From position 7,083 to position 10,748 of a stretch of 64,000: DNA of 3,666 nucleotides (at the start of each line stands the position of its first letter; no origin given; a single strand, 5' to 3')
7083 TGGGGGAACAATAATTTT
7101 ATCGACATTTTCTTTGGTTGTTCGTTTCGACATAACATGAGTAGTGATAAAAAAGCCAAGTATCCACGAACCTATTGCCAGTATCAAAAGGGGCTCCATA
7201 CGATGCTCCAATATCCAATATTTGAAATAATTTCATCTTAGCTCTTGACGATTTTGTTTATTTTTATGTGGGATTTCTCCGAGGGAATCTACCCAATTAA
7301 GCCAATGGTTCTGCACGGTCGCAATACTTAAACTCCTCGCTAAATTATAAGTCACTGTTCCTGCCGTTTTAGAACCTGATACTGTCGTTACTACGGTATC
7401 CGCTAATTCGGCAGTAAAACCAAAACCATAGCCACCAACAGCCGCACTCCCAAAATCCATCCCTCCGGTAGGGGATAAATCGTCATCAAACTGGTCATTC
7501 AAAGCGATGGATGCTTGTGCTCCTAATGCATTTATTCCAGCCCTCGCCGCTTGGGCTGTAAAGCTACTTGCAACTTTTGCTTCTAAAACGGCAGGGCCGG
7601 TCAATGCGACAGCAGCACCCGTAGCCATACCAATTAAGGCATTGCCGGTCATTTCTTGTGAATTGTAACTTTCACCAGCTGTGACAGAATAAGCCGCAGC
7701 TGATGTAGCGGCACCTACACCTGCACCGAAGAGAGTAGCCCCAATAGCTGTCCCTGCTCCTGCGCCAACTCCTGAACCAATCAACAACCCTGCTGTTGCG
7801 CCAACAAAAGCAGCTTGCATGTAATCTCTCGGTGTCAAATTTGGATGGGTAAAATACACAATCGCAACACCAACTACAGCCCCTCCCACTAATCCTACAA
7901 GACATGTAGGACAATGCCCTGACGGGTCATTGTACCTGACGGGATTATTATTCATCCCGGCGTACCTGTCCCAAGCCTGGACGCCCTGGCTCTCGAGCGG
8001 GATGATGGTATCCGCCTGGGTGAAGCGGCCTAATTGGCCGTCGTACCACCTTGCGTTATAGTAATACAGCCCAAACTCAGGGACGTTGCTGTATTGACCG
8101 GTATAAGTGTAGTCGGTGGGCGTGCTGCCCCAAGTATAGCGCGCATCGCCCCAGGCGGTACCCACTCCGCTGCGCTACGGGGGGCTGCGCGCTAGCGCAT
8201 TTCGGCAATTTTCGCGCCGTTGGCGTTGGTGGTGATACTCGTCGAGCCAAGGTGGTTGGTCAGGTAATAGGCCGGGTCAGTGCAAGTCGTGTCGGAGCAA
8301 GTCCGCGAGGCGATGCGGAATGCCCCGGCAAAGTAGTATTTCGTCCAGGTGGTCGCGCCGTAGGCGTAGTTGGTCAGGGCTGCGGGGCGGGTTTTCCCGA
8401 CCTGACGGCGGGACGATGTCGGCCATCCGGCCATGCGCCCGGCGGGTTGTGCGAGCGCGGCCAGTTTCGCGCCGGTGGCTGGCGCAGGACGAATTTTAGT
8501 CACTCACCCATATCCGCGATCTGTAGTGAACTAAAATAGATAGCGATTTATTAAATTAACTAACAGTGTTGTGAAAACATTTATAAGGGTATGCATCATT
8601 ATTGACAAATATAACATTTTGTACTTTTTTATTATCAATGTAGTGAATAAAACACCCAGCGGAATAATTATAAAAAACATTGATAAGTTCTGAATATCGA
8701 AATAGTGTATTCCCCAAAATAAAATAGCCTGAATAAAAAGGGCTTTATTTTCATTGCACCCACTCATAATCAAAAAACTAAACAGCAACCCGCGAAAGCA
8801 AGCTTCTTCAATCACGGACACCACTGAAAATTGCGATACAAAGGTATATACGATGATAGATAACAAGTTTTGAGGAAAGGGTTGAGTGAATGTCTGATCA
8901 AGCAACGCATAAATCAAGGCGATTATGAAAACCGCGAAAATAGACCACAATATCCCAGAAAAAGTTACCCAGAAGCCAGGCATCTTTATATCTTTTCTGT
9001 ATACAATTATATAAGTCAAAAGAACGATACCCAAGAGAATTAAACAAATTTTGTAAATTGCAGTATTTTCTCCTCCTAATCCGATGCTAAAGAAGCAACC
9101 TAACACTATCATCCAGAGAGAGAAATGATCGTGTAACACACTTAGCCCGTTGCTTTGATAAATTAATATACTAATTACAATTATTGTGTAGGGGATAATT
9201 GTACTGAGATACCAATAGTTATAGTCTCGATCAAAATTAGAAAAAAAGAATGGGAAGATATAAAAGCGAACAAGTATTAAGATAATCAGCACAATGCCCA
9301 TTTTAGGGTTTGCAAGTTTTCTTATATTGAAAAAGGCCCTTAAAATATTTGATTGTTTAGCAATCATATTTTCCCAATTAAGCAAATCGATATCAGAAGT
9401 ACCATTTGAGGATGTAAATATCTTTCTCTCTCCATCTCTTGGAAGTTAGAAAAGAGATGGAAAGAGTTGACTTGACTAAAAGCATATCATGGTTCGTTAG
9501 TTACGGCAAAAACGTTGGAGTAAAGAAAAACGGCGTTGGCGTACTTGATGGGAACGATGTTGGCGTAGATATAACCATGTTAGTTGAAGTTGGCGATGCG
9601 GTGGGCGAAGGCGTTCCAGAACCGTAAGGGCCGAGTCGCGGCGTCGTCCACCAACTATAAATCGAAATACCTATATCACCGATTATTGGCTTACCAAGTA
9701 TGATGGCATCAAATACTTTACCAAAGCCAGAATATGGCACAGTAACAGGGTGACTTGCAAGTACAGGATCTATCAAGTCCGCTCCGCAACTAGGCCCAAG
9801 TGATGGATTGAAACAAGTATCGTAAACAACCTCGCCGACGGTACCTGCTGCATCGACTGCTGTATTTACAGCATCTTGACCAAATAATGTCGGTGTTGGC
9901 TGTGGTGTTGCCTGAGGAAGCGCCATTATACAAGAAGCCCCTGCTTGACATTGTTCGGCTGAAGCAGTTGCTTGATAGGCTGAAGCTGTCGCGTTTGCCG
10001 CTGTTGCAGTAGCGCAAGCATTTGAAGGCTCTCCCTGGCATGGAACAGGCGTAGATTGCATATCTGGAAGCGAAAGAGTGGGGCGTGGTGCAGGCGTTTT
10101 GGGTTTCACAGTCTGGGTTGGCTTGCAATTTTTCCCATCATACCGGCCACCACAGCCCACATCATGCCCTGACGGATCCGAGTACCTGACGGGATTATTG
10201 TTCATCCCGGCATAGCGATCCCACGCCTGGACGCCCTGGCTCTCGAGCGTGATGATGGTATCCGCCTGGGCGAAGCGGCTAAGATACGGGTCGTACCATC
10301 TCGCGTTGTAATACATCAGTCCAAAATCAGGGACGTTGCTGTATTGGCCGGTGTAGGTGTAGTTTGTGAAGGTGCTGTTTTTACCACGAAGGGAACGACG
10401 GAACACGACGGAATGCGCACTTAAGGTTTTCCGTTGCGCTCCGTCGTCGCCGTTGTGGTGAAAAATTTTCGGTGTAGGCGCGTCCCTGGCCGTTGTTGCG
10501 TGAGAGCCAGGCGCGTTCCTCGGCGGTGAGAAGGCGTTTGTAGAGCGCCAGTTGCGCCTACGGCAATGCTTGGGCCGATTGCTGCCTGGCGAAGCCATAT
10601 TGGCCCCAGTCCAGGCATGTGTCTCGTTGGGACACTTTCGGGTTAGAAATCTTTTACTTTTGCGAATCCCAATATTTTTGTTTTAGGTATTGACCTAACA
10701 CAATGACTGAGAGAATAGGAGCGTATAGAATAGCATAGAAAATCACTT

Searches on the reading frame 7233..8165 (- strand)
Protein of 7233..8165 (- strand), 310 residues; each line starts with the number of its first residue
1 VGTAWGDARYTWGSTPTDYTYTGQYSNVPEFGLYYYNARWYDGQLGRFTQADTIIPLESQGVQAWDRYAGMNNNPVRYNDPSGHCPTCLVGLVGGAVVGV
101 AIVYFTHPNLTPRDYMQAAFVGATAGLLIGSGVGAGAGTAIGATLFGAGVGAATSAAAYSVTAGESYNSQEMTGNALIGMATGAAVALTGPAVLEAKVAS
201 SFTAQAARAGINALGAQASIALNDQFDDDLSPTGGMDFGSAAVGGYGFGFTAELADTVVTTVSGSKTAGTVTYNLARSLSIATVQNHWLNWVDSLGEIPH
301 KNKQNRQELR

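Call 4: search_protein_families(library=pfam, max_evalue=1, proteins=[window:7233-8165:-])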
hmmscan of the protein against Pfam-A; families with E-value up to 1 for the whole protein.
window:7233-8165:- (310 aa): 1 family
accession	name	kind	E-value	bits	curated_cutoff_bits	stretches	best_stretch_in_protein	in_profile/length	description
PF25799.1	prePAAR_I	-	0.74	10.6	25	1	77-103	6-31/57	Class I prePAAR effector Rhs1 motif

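Call 5: search_protein_families(library=ncbifam, max_evalue=1, proteins=[window:7233-8165:-])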
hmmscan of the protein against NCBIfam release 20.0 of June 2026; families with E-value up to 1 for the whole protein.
window:7233-8165:- (310 aa): 1 family
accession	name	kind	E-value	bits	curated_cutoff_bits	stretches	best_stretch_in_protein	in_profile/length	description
TIGR03696.1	Rhs_assc_core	domain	2.2e-16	60.1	32.5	1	3-84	2-76/76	RHS repeat-associated core domain-containing protein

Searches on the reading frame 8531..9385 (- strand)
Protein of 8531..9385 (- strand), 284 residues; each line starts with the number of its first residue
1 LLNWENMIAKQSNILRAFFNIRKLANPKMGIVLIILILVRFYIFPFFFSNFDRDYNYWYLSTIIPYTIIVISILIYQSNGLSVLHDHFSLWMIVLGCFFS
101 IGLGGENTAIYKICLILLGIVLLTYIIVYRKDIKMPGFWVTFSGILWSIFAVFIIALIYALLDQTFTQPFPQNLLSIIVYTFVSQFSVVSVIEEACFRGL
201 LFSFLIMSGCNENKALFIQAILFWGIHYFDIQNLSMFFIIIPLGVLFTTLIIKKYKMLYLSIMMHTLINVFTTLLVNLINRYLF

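Call 4: search_protein_families(library=pfam, max_evalue=1, proteins=[window:8531-9385:-])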
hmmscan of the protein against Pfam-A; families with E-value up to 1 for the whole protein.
window:8531-9385:- (284 aa): 1 family
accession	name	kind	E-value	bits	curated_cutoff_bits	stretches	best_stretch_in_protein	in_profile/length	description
PF02517.21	Rce1-like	-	8.3e-10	39.3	22.4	1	179-271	5-93/93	Type II CAAX prenyl endopeptidase Rce1-like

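Call 5: search_protein_families(library=ncbifam, max_evalue=1, proteins=[window:8531-9385:-])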
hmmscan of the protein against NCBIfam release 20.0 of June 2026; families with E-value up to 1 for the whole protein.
window:8531-9385:- (284 aa): 3 families
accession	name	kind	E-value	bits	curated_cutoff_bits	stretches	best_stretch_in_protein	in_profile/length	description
NF033192.3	CPBP_JDVT_MrtJ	equivalog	0.00013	22.6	75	1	189-272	8-95/98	JDVT-CTERM system glutamic-type intramembrane protease MrtJ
NF040594.1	CPBP_fam_MrtC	equivalog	0.00042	20.1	195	1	69-276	7-219/221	myxosortase MrtC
NF040914.1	Mrt_core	domain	0.11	12.5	100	1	181-276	3-105/108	myxosortase family intramembrane protease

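Call 22: search_protein_families(library=padloc, max_evalue=1, proteins=[window:8531-9385:-])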
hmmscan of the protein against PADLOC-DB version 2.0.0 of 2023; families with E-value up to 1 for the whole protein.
window:8531-9385:- (284 aa): 1 family
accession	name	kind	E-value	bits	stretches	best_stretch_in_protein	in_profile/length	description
PDLC00608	ZorB1|ZorB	-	0.63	7.3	1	138-165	17-44/243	MotB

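Call 75: find_encoding_contigs(protein=window:8531-9385:-, flank=3000, max_places=8)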
Protein window:8531-9385:- (284 aa): no gene with exactly this product is on record in the collection.

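Call 77: find_encoding_contigs(protein=window:8531-9367:-, flank=3000, max_places=8)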
Protein window:8531-9367:- (278 aa): 1 contig read that carries it; 1 place shown.
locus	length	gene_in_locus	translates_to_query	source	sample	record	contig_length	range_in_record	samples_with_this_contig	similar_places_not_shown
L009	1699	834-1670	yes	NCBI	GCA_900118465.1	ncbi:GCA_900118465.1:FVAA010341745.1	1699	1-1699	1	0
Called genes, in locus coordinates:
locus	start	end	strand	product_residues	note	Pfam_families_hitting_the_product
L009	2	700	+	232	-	?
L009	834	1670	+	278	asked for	PF02517:Rce1-like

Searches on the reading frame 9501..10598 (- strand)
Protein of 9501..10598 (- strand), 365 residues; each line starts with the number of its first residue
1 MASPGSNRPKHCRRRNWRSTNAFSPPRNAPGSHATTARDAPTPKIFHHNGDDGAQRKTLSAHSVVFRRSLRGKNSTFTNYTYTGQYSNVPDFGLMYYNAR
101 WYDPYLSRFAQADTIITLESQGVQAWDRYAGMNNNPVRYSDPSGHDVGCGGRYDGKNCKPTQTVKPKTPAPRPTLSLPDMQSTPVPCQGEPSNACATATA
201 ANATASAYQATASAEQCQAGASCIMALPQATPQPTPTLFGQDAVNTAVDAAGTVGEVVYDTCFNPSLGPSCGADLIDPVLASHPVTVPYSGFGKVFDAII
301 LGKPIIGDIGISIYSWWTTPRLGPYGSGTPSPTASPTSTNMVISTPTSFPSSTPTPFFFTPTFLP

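Call 4: search_protein_families(library=pfam, max_evalue=1, proteins=[window:9501-10598:-])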
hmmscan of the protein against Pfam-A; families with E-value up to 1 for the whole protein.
window:9501-10598:- (365 aa): 0 families

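Call 5: search_protein_families(library=ncbifam, max_evalue=1, proteins=[window:9501-10598:-])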
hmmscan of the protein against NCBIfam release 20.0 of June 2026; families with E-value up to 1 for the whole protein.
window:9501-10598:- (365 aa): 1 family
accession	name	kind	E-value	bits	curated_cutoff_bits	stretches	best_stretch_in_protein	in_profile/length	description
TIGR03696.1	Rhs_assc_core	domain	6.8e-14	52.1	32.5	1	76-145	13-76/76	RHS repeat-associated core domain-containing protein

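Call 22: search_protein_families(library=padloc, max_evalue=1, proteins=[window:9501-10598:-])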
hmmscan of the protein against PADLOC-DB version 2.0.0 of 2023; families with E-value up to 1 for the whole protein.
window:9501-10598:- (365 aa): 0 families

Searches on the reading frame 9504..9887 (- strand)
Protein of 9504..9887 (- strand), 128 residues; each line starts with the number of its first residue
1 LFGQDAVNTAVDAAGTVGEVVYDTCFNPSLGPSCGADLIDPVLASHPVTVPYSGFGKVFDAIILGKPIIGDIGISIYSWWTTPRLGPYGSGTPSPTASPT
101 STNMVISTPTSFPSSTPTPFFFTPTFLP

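Call 7: find_homologous_proteins(query=window:9504-9887:-, max_evalue=0.01)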
Query seq(128 aa): 19 candidates shared short words with the query, none scored E <= 0.01.

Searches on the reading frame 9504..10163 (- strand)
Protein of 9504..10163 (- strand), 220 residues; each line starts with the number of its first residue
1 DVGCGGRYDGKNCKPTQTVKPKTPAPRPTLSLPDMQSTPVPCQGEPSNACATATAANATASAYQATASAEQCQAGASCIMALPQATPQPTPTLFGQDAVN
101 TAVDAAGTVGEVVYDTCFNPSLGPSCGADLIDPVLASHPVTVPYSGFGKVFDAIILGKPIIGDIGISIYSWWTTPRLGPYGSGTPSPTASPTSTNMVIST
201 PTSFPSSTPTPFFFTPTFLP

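Call 17: search_solved_structures(query=window:9504-10163:-, max_evalue=10)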
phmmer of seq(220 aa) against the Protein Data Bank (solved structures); distinct sequences matched with E-value up to 10: 2.
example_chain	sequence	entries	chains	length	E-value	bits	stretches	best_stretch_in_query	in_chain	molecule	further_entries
5czj_A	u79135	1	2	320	0.061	16.4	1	58-160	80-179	Dihydrodipicolinate synthase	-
4mpq_A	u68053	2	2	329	0.17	14.9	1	53-160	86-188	Dihydrodipicolinate synthetase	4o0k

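Call 68: search_dna_similar(query=window:9504-10163:-, collection=plasmids, mode=protein, max_evalue=1, max_rows=10)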
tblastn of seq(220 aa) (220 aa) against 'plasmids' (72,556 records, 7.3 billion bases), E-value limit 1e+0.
No match.

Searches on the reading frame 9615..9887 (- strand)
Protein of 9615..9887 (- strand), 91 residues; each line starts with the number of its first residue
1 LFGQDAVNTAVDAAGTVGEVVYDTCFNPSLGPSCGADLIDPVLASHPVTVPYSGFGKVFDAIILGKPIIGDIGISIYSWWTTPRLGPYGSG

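Call 33: find_related_loci(query=window:9615-9887:-, collection=genome_contigs, flank=6000)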
Query seq(91 aa) (91 aa) in genome_contigs; peptide patterns used: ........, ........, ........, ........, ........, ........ (x = any residue, [..] = any of these).
172 stretches matched a pattern, but none encodes a relative of the query by tblastn (E <= 1e-3).

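Call 34: find_related_loci(query=window:9615-9887:-, collection=metagenome_contigs, flank=6000)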
Query seq(91 aa) (91 aa) in metagenome_contigs; peptide patterns used: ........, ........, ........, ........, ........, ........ (x = any residue, [..] = any of these).
164 stretches matched a pattern; 1 encode a relative of the query (tblastn E <= 1e-3); 1 distinct loci.
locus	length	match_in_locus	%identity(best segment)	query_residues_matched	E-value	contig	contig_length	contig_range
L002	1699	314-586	100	1-91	8e-63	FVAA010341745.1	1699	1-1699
